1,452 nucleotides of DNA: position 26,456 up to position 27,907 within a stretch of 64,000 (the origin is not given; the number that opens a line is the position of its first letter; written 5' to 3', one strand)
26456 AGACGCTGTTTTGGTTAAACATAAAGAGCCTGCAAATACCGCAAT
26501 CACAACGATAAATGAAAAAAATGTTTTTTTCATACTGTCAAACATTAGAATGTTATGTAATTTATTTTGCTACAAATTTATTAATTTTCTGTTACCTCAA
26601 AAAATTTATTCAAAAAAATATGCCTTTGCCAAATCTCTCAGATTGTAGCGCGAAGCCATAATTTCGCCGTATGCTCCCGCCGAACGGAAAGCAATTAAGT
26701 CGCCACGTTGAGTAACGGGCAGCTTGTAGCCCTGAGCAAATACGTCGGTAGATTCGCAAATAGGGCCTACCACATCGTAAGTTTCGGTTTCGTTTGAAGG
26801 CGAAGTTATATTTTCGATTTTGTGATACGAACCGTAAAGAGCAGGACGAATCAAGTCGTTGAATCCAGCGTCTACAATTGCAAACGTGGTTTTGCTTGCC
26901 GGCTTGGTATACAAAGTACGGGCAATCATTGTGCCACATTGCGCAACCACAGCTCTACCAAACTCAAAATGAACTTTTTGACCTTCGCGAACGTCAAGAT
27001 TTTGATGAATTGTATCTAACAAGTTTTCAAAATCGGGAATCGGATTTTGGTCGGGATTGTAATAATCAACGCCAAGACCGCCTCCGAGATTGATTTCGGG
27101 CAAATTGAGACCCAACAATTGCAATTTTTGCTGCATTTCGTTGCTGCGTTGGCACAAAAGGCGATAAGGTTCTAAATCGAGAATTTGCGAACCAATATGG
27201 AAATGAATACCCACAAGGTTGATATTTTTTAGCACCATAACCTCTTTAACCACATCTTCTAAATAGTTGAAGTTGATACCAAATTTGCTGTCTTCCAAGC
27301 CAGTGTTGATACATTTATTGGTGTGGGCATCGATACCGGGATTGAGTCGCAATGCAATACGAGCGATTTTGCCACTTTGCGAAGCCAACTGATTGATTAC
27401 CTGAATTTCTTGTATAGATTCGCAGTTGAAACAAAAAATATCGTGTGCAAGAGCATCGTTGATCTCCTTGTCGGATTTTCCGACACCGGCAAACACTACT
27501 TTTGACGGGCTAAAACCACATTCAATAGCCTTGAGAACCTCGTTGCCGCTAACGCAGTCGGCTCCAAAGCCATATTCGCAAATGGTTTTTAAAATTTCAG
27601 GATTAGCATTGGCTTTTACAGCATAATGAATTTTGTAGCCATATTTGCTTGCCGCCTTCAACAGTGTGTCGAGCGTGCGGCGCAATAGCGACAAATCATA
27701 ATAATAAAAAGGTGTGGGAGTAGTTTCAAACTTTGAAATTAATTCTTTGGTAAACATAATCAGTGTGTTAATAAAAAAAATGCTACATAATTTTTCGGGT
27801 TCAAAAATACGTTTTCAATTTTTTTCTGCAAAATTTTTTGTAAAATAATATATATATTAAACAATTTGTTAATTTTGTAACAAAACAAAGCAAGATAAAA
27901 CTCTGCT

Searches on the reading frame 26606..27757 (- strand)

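Call 38: search_protein_families(library=pfam, proteins=[window:26606-27757:-], max_evalue=0.0001)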
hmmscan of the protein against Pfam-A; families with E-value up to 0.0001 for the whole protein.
window:26606-27757:- (383 aa): 2 families
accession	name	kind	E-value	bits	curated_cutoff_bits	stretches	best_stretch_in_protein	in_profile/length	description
PF02784.22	Orn_Arg_deC_N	-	1.6e-56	191.9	23.4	1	37-272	13-247/247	Pyridoxal-dependent decarboxylase, pyridoxal binding domain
PF00278.28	Orn_DAP_Arg_deC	-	6.7e-27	94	23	1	17-361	1-95/95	Pyridoxal-dependent decarboxylase, C-terminal sheet domain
